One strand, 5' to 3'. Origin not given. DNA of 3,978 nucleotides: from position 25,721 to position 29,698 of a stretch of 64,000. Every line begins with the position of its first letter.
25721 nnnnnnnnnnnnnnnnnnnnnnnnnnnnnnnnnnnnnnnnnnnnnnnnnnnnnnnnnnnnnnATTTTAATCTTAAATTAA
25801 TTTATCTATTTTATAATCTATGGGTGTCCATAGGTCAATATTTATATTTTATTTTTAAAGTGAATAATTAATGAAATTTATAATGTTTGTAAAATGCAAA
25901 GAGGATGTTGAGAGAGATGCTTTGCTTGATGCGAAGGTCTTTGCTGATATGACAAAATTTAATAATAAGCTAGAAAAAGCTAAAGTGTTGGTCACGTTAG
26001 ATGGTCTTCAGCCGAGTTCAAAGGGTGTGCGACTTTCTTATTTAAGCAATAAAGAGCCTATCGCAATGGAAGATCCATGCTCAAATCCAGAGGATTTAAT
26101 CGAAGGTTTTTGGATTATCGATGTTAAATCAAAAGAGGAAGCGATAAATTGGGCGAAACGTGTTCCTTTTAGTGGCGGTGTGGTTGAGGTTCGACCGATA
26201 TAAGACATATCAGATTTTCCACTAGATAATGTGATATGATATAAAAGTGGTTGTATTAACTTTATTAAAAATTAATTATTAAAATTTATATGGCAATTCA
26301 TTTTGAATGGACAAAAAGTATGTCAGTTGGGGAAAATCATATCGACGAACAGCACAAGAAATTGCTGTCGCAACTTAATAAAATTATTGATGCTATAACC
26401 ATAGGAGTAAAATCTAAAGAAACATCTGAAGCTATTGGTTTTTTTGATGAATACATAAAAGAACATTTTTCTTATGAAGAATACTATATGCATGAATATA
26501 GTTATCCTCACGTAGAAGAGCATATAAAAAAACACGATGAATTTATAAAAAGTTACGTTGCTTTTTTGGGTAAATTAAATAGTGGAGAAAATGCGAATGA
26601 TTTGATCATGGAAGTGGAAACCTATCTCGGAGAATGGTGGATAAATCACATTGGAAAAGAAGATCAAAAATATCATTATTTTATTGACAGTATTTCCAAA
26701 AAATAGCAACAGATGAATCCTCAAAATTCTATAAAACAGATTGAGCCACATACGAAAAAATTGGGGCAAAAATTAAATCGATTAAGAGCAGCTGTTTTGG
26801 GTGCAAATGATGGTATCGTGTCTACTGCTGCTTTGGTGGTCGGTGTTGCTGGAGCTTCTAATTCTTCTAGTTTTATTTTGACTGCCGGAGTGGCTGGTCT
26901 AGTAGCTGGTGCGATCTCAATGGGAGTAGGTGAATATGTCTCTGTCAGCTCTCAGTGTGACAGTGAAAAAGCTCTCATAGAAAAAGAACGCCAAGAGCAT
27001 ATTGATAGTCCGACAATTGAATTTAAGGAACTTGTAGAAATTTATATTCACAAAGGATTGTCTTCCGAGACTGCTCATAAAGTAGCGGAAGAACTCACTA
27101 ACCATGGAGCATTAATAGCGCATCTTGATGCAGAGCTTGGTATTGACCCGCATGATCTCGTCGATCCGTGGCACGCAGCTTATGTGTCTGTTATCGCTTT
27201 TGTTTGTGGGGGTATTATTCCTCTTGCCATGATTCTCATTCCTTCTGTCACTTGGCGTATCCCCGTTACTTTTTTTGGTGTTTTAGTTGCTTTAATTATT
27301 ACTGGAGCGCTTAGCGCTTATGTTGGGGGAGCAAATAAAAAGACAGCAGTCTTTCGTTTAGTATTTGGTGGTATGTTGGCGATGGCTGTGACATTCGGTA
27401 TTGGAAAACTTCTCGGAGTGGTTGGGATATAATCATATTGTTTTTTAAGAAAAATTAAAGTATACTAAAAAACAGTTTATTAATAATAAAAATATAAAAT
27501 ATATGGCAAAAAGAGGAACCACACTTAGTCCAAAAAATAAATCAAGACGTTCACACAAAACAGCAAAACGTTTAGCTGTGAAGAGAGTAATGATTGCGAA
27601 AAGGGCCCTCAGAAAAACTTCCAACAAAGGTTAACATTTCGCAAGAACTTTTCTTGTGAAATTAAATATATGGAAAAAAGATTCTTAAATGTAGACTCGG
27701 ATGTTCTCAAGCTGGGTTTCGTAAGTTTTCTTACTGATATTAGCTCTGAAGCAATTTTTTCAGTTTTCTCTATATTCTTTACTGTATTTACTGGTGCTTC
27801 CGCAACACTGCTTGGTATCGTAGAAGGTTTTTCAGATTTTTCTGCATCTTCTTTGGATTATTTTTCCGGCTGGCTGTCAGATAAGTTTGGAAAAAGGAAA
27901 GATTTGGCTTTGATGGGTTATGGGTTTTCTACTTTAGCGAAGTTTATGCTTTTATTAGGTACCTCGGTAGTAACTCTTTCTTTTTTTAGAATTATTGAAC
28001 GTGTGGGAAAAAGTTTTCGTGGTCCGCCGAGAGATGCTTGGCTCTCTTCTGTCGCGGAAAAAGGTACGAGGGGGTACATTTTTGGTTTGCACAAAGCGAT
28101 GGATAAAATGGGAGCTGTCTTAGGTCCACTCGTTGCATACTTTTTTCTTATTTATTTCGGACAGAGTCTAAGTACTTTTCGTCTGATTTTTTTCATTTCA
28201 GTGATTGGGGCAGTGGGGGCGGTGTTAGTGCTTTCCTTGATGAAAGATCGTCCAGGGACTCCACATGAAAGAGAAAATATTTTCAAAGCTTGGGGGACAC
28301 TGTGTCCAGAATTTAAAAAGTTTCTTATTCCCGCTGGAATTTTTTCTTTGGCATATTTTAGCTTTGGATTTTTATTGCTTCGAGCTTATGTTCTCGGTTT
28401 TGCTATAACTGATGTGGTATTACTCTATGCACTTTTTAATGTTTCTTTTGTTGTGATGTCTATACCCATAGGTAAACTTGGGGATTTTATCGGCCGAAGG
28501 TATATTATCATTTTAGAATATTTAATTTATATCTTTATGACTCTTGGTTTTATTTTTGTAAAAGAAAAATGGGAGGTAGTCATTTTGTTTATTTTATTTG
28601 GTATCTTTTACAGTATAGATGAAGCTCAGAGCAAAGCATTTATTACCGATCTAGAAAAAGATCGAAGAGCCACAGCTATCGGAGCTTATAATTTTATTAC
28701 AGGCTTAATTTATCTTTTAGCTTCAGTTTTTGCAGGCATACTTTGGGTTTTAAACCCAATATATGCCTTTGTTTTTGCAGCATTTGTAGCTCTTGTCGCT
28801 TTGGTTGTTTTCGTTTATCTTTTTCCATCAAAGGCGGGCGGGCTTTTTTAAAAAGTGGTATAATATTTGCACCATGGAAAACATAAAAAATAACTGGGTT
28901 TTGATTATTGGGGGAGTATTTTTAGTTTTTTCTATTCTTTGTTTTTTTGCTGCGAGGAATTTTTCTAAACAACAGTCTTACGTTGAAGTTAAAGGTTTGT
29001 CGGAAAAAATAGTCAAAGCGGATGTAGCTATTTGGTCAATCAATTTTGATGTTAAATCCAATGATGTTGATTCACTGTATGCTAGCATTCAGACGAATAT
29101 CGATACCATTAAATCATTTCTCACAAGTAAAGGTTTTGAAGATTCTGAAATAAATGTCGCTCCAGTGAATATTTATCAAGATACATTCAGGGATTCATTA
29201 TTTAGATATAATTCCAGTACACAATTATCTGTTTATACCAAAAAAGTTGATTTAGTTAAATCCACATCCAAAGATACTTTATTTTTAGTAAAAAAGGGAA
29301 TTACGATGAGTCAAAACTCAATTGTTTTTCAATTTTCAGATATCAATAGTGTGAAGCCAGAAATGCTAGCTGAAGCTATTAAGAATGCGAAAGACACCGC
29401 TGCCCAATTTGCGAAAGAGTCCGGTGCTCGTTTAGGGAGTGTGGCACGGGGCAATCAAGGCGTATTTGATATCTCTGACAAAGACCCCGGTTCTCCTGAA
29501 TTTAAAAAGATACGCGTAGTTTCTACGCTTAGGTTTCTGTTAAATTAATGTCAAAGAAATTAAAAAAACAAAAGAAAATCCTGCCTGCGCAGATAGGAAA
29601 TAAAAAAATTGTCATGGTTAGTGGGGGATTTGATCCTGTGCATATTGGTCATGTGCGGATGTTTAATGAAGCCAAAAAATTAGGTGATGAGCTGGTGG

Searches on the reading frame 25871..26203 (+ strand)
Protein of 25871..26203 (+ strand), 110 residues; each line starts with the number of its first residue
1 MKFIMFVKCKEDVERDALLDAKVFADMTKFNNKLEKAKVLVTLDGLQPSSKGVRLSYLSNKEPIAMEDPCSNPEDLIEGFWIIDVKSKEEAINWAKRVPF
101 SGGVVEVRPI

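Call 28: search_protein_families(library=pfam, proteins=[window:25871-26203:+], max_evalue=0.01)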
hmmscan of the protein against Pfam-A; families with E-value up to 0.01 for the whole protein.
window:25871-26203:+ (110 aa): 1 family
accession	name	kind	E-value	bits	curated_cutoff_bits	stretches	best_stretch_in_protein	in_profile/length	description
PF03795.20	YCII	-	1.3e-10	42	24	1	1-110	1-91/95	YCII-related domain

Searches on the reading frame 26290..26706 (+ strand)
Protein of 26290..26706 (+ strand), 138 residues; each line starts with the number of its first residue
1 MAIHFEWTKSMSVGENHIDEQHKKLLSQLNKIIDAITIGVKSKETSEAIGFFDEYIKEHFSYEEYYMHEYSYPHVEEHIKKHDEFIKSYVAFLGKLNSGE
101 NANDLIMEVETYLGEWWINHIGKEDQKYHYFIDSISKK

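Call 28: search_protein_families(library=pfam, proteins=[window:26290-26706:+], max_evalue=0.01)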
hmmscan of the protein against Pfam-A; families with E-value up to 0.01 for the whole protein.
window:26290-26706:+ (138 aa): 1 family
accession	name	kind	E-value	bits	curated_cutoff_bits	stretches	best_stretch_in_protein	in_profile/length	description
PF01814.28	Hemerythrin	-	1.2e-13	52.1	25.3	1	16-129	4-124/127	Hemerythrin HHE cation binding domain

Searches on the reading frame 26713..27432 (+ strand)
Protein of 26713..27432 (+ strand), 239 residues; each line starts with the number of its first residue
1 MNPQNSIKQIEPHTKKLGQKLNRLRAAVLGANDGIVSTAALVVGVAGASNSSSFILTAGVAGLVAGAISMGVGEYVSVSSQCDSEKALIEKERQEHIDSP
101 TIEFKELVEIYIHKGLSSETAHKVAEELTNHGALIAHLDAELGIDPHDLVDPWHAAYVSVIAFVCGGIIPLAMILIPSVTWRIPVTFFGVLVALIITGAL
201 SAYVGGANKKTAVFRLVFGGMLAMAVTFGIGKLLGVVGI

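Call 28: search_protein_families(library=pfam, proteins=[window:26713-27432:+], max_evalue=0.01)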
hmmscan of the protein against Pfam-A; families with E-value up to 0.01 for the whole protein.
window:26713-27432:+ (239 aa): 2 families
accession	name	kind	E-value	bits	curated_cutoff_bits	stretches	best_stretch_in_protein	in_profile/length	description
PF01988.24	VIT1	-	1.1e-68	231.7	28.1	1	24-232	1-214/214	VIT family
PF01262.27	AlaDh_PNT_C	-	0.0083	16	23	0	40-98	18-77/214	Alanine dehydrogenase/PNT, C-terminal domain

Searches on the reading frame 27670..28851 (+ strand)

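Call 28: search_protein_families(library=pfam, proteins=[window:27670-28851:+], max_evalue=0.01)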
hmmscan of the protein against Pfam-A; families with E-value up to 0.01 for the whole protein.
window:27670-28851:+ (393 aa): 1 family
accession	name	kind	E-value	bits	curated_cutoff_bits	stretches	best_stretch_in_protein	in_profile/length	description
PF07690.21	MFS_1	-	5e-39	134.6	33.4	2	16-297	2-288/347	Major Facilitator Superfamily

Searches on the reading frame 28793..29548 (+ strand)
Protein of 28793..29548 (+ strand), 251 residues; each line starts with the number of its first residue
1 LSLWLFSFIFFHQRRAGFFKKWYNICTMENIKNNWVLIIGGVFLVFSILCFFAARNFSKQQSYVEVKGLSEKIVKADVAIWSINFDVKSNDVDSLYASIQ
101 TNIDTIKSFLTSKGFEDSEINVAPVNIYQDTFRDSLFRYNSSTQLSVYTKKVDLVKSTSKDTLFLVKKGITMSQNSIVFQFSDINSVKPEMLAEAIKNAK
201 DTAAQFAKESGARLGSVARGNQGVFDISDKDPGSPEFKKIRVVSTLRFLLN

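Call 28: search_protein_families(library=pfam, proteins=[window:28793-29548:+], max_evalue=0.01)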
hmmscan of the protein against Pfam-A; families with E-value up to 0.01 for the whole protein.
window:28793-29548:+ (251 aa): 2 families
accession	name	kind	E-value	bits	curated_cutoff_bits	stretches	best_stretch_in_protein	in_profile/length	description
PF04402.19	SIMPL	-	9.6e-20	72.1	25.2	1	64-220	1-158/205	Protein of unknown function (DUF541)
PF07404.17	TEBP_beta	-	0.00024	21.3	26.6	1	35-132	27-121/140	Telomere-binding protein beta subunit (TEBP beta)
